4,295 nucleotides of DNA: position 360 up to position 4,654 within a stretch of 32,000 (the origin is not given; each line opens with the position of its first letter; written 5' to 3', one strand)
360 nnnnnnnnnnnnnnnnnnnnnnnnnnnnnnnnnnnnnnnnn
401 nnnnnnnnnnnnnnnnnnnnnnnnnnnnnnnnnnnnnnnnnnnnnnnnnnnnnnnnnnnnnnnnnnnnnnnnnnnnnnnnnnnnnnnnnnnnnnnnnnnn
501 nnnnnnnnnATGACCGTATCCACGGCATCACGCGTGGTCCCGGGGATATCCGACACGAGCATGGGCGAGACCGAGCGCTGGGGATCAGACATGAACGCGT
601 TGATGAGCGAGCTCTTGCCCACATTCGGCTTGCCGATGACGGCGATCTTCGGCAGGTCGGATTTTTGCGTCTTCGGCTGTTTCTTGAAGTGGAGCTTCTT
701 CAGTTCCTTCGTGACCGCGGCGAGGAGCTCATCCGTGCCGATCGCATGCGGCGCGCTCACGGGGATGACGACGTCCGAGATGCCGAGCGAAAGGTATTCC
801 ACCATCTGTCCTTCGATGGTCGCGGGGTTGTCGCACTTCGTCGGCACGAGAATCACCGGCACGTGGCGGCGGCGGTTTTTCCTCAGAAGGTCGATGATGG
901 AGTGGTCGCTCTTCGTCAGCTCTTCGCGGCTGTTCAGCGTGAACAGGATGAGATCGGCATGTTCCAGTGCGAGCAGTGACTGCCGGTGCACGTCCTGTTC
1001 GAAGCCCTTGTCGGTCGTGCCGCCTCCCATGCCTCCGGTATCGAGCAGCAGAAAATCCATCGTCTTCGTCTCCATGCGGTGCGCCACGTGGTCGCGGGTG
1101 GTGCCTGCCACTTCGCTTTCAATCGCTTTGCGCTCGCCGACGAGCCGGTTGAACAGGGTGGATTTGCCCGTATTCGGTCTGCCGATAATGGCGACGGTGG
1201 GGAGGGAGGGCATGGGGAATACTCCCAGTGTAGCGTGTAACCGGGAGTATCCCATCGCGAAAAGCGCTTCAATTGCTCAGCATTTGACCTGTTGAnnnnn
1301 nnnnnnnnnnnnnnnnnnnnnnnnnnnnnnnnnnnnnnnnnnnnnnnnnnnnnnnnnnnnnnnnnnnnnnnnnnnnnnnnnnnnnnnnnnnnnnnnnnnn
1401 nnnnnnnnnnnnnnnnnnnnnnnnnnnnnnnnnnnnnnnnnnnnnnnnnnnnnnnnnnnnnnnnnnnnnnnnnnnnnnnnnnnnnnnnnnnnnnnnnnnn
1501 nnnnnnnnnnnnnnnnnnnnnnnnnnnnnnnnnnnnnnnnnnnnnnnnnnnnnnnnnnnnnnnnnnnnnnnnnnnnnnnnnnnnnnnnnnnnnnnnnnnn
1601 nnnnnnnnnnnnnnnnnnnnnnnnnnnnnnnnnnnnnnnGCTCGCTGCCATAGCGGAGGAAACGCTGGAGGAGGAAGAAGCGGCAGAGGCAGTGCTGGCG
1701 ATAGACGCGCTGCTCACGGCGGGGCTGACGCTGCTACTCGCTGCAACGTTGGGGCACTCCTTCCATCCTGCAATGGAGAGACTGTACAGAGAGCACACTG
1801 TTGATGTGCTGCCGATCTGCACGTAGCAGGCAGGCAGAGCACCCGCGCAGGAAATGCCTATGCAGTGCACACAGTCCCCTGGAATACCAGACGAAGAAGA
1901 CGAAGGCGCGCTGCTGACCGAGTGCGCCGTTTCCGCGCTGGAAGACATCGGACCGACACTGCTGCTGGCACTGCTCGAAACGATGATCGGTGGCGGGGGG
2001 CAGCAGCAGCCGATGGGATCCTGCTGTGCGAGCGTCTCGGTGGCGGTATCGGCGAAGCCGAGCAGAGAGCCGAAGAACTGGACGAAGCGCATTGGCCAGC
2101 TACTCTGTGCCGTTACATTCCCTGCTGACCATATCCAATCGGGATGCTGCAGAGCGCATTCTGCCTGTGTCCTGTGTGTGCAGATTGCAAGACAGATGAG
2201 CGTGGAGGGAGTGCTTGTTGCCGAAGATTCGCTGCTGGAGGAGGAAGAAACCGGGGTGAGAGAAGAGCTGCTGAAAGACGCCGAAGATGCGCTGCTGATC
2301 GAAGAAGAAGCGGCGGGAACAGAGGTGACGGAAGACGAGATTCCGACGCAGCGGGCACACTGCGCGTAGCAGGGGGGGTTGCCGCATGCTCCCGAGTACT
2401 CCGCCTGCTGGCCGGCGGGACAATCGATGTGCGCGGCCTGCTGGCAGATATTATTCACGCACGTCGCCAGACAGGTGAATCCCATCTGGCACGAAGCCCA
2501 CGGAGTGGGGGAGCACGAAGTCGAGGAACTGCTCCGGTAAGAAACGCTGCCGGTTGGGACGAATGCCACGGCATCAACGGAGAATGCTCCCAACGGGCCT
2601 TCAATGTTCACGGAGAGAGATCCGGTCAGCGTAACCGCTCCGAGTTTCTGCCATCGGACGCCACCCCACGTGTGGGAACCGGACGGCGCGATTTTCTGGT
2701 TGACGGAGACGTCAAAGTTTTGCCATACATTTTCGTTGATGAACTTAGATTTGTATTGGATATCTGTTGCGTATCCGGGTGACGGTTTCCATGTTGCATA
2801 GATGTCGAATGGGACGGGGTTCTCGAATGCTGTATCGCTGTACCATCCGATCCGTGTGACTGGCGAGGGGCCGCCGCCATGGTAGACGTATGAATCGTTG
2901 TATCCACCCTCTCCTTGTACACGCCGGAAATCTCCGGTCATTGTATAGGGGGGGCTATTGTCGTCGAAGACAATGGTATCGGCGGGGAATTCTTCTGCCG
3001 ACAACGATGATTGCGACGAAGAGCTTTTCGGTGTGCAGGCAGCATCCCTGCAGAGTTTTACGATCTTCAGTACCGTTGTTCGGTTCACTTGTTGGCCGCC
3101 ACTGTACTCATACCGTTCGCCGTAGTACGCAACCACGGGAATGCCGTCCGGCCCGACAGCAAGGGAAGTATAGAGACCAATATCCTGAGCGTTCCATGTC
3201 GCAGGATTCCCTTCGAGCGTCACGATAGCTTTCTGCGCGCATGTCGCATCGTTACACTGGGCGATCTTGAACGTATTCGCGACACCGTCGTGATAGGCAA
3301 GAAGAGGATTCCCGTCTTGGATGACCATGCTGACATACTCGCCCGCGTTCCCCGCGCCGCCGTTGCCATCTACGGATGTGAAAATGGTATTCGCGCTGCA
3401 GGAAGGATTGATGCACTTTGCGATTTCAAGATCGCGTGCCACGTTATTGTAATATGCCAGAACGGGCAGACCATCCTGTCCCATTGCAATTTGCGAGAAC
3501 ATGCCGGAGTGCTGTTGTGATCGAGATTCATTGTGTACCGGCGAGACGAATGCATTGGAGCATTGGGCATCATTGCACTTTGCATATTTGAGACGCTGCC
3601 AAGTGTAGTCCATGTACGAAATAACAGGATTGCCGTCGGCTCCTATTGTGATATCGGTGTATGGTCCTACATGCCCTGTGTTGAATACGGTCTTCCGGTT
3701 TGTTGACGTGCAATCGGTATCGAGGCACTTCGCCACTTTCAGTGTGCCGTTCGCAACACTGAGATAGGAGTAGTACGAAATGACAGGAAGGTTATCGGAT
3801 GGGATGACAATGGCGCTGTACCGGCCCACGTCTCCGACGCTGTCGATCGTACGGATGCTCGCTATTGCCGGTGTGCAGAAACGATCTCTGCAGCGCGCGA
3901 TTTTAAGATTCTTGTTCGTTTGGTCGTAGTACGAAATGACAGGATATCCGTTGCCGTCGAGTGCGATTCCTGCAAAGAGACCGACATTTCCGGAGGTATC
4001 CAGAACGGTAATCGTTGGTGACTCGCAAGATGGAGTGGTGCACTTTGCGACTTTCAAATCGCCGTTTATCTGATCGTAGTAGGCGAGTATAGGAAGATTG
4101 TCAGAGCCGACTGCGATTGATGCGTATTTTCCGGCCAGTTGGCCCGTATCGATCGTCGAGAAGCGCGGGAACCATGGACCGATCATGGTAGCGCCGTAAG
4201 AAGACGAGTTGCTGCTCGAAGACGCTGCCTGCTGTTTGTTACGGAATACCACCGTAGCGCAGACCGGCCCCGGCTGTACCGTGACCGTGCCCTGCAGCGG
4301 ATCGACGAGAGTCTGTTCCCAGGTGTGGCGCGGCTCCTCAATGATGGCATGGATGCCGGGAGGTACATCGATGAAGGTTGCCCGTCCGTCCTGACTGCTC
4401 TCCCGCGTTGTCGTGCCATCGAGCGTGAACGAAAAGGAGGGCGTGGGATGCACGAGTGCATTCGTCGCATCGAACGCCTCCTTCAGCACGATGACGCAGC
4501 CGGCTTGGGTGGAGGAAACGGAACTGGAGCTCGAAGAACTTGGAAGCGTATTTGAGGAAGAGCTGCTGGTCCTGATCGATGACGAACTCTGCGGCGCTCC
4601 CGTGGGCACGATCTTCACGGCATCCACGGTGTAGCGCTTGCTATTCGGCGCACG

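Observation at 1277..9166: A 7.9-kb single ORF encodes a 2,629-aa secreted mosaic protein between der and leuS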

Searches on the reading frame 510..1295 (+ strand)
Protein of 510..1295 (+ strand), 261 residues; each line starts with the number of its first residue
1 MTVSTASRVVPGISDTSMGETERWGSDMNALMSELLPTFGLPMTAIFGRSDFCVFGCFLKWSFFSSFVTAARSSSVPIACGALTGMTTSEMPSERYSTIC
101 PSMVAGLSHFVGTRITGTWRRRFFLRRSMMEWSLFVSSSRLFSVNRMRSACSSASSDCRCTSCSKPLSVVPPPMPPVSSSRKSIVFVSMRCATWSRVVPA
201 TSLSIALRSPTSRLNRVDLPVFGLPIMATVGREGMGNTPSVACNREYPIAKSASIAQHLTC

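Call 6: search_protein_families(library=pfam, proteins=[window:510-1295:+], max_evalue=0.001)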
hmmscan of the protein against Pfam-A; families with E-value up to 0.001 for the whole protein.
window:510-1295:+ (261 aa): 0 families

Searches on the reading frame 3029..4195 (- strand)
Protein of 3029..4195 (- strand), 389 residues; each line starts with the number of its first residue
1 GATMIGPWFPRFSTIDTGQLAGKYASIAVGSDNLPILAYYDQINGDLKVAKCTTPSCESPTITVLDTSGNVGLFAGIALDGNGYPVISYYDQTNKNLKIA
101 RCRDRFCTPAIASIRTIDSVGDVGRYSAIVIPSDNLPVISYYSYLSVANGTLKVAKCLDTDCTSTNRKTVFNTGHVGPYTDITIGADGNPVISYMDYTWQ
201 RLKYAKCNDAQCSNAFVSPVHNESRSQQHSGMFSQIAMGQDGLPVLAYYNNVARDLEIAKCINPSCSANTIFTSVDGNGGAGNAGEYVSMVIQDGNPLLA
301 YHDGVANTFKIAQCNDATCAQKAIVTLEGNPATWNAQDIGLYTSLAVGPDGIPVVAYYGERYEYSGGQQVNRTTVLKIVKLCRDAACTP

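Call 14: search_protein_families(library=pfam, proteins=[window:3029-4195:-], max_evalue=10)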
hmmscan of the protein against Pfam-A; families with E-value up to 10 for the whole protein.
seq(389 aa): 0 families

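Call 70: search_solved_structures(query=A4, max_evalue=10, show_alignments=1)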
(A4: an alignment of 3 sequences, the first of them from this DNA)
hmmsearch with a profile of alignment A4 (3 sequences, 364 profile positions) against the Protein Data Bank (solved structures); distinct sequences matched with E-value up to 10: 2.
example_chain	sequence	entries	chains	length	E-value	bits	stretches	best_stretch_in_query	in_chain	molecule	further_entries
1f6f_A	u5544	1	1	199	0.54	12.6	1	16-65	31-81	PLACENTAL LACTOGEN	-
6cpb_A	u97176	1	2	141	1.3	11.3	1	81-143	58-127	Carbon monoxide oxidation system transcription regulator CooA-1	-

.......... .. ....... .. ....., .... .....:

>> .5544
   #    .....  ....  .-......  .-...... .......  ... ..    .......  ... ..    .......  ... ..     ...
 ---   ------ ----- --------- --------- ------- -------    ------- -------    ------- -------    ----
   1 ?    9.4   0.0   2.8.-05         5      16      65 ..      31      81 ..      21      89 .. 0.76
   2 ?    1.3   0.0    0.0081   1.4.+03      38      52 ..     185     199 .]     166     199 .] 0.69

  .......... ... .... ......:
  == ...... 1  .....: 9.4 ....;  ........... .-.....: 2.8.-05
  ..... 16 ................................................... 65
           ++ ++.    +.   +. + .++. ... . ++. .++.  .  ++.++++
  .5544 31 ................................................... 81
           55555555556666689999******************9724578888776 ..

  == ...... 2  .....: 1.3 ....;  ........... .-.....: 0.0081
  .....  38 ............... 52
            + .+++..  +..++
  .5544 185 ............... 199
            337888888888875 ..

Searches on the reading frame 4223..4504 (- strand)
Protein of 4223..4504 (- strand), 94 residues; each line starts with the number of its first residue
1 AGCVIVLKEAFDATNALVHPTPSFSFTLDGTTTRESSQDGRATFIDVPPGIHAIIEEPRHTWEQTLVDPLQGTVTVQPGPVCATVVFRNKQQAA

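Call 14: search_protein_families(library=pfam, proteins=[window:4223-4504:-], max_evalue=10)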
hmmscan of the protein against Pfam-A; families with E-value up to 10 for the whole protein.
seq(94 aa): 0 families
